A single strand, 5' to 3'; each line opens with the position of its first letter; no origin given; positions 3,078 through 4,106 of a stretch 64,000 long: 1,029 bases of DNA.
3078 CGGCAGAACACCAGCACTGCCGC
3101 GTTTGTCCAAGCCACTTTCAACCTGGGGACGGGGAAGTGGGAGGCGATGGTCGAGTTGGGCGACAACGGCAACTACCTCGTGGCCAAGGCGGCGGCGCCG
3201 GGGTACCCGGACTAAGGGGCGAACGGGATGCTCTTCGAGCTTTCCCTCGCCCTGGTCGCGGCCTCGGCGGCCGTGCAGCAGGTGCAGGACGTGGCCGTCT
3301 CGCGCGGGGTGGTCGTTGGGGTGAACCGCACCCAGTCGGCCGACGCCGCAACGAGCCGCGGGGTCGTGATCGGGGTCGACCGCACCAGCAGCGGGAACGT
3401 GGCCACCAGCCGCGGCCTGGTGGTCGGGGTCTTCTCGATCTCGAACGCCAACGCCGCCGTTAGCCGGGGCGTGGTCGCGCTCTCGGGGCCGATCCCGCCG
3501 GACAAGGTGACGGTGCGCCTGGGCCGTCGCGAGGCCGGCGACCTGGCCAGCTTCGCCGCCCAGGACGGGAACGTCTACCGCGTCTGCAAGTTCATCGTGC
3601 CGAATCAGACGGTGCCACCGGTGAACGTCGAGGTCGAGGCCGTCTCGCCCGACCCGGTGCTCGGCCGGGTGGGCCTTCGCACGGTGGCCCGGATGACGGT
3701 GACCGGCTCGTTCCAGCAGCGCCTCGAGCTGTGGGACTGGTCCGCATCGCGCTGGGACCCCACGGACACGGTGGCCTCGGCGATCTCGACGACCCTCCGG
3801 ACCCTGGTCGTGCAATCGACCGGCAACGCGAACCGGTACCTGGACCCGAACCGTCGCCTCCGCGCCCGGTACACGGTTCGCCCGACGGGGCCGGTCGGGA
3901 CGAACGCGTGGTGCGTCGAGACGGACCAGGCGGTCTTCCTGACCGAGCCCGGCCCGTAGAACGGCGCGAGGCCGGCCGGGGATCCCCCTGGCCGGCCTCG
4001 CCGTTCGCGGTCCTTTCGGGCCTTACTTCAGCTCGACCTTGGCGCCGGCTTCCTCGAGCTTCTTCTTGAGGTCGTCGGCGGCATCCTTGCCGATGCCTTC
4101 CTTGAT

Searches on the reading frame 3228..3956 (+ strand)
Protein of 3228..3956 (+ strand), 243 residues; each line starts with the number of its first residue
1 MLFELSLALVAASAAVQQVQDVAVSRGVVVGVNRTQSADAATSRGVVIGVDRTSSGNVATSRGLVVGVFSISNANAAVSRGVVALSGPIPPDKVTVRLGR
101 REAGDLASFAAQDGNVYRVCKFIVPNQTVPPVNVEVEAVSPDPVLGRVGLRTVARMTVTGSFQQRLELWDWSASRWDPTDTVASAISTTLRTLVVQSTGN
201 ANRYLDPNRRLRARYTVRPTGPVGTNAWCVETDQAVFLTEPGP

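Call 7: search_protein_families(library=pfam, proteins=[window:3228-3956:+], max_evalue=1)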
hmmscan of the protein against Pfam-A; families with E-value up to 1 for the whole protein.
window:3228-3956:+ (243 aa): 1 family
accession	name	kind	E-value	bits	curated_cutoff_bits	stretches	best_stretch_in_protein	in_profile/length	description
PF14741.12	GH114_assoc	-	0.13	12.9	22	1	163-216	61-114/126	N-terminal glycosyl-hydrolase-114-associated domain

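Call 8: search_protein_families(library=ncbifam, proteins=[window:3228-3956:+], max_evalue=1)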
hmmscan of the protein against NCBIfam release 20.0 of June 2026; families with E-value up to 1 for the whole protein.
window:3228-3956:+ (243 aa): 0 families

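Call 42: list_cluster_members(proteins=[window:3228-3956:+, window:25356-28103:+, window:36769-39162:+, window:46878-48332:+])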
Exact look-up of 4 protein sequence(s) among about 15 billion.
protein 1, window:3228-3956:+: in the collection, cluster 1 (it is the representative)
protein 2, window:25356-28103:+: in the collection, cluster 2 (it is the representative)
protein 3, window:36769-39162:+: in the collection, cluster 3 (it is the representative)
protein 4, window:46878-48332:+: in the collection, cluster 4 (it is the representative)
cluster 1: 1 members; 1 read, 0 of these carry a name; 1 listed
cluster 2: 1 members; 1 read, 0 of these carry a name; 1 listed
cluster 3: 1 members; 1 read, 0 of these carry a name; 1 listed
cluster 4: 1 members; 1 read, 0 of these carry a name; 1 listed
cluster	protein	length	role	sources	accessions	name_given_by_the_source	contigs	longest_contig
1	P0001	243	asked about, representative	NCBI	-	-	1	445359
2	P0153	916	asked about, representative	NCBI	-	-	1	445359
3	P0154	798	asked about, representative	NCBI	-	-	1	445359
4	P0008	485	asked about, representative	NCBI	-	-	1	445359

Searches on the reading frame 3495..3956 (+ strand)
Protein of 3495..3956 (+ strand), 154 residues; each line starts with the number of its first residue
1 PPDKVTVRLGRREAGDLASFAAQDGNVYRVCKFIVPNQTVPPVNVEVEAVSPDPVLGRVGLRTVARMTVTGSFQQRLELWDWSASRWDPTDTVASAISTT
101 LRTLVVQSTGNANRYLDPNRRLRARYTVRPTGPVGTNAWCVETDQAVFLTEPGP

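Call 11: search_solved_structures(query=A1, max_evalue=10, show_alignments=2)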
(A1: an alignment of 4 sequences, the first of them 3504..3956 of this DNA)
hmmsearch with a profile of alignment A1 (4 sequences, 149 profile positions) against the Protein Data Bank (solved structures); distinct sequences matched with E-value up to 10: 2.
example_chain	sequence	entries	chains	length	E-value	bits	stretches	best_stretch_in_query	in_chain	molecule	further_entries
9tls_A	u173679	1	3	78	0.74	12.6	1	31-83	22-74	Sc-apCC-2-KLHL20-3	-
4et7_A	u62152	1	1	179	0.96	12.2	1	24-143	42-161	Ephrin type-A receptor 5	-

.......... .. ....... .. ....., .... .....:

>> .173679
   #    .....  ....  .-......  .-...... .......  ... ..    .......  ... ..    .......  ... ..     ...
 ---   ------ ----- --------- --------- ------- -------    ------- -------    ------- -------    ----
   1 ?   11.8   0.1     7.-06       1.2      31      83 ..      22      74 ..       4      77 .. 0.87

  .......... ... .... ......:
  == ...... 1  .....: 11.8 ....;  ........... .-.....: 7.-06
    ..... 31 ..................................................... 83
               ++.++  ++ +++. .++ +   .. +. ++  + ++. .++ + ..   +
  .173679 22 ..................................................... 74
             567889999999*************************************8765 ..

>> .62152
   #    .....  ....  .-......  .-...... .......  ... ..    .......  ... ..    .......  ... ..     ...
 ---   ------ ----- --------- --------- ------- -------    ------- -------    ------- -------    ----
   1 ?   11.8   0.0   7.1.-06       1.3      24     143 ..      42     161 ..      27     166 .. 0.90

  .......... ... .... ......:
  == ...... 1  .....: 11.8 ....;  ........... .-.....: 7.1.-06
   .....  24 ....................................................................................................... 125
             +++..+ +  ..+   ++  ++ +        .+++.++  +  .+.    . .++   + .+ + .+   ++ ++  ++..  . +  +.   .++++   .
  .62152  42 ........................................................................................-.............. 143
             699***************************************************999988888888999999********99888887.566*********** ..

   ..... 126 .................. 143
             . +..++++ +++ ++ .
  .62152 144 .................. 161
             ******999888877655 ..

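Call 12: find_homologous_proteins(query=A1, max_evalue=0.001)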
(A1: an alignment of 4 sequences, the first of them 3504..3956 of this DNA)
Query A1 (4 sequences) (151 aa, profile of the alignment): 6 proteins with E <= 0.001 among 7475 candidates.
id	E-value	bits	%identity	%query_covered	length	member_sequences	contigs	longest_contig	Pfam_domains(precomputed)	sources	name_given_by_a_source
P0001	2.4e-68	246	100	100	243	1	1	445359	-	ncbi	-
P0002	3.6e-57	210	79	99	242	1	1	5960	-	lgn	-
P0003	3.5e-42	161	50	98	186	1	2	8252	-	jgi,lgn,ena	-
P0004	4.4e-37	145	41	98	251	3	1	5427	-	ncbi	ncbi:MAG: hypothetical protein AB7T05_10230, partial [Fimbriimonadaceae bacterium]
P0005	2.0e-28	117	40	99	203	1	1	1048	-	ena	-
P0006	4.0e-23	100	34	79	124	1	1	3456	-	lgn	-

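Call 41: find_encoding_contigs(protein=P0001, flank=10000, max_places=3)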
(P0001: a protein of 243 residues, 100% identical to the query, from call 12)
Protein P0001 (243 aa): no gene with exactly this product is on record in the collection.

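Call 47: find_homologous_proteins(query=A6, max_evalue=0.001)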
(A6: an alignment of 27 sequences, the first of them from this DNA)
Query A6 (27 sequences) (154 aa, profile of the alignment): 9 proteins with E <= 0.001 among 3927 candidates.
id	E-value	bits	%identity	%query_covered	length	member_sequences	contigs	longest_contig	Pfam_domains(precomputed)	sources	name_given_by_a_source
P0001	2.6e-55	204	100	100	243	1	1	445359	-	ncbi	-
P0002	1.0e-54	202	79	98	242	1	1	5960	-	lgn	-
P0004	1.7e-48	182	41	97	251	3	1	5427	-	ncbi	ncbi:MAG: hypothetical protein AB7T05_10230, partial [Fimbriimonadaceae bacterium]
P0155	8.0e-47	177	44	93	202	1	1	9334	-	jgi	-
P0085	1.0e-46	176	32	94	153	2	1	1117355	-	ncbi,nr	ncbi:MAG: hypothetical protein JST30_01755 [Armatimonadetes bacterium]|nr:hypothetical protein [Arma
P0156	5.6e-18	83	34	79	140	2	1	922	-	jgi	-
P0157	6.9e-14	70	29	81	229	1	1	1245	-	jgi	jgi:hypothetical protein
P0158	8.1e-12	63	31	49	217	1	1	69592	-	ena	-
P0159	7.3e-10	57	39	29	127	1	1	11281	-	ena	-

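Call 48: search_solved_structures(query=A6, max_evalue=10)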
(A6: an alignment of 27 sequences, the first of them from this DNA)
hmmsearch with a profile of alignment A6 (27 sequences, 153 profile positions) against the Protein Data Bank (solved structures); distinct sequences matched with E-value up to 10: 11.
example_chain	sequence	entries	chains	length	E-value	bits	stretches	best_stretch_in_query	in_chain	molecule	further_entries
4lrx_A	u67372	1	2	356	0.049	16.4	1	68-105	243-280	PTS-dependent dihydroxyacetone kinase, dihydroxyacetone-binding subunit DhaK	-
4lry_A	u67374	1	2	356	0.049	16.4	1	68-105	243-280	PTS-dependent dihydroxyacetone kinase, dihydroxyacetone-binding subunit DhaK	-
3pno_A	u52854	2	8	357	0.049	16.4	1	68-105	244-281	PTS-dependent dihydroxyacetone kinase, dihydroxyacetone-binding subunit dhaK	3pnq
3pnm_A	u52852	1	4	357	0.049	16.4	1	68-105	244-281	PTS-dependent dihydroxyacetone kinase, dihydroxyacetone-binding subunit dhaK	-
3pnk_A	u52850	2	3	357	0.049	16.4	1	68-105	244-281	PTS-dependent dihydroxyacetone kinase, dihydroxyacetone-binding subunit dhaK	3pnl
1oi2_A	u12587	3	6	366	0.052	16.4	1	68-105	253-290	HYPOTHETICAL PROTEIN YCGT | DIHYDROXYACETONE KINASE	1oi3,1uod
1uoe_A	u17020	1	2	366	0.052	16.3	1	68-105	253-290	DIHYDROXYACETONE KINASE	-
9if7_SO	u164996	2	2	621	0.12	15.2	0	51-88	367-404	Guanine nucleotide-binding protein subunit beta-like protein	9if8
6baa_E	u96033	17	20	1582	1.2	11.9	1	5-47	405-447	ATP-binding cassette sub-family C member 8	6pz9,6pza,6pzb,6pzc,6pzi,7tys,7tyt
5twv_B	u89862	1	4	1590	1.2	11.9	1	5-47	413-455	ATP-binding cassette sub-family C member 8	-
6fwx_A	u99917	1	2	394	9.4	9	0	84-132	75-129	Titin,Titin,Titin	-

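Call 94: search_protein_families(library=pfam, proteins=[window:3495-3956:+], max_evalue=10)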
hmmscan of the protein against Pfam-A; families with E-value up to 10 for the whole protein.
window:3495-3956:+ (154 aa): 1 family
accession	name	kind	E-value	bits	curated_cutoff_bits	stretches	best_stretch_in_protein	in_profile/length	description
PF14741.12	GH114_assoc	-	0.075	13.6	22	1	74-127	61-114/126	N-terminal glycosyl-hydrolase-114-associated domain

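Call 95: search_protein_families(library=pfam, alignment_id=A6, max_evalue=0.01)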
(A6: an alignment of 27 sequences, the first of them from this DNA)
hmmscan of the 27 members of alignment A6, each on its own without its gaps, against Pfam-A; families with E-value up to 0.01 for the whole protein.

A. member 1, seq(154 aa): 0 families

B. families by the number of members that match (of 27 scanned): 2 families
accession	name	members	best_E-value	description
PF14741.12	GH114_assoc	5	0.00011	N-terminal glycosyl-hydrolase-114-associated domain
PF22959.3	Ig_NUP210_15th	1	0.0027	NUP210 Ig-like domain 15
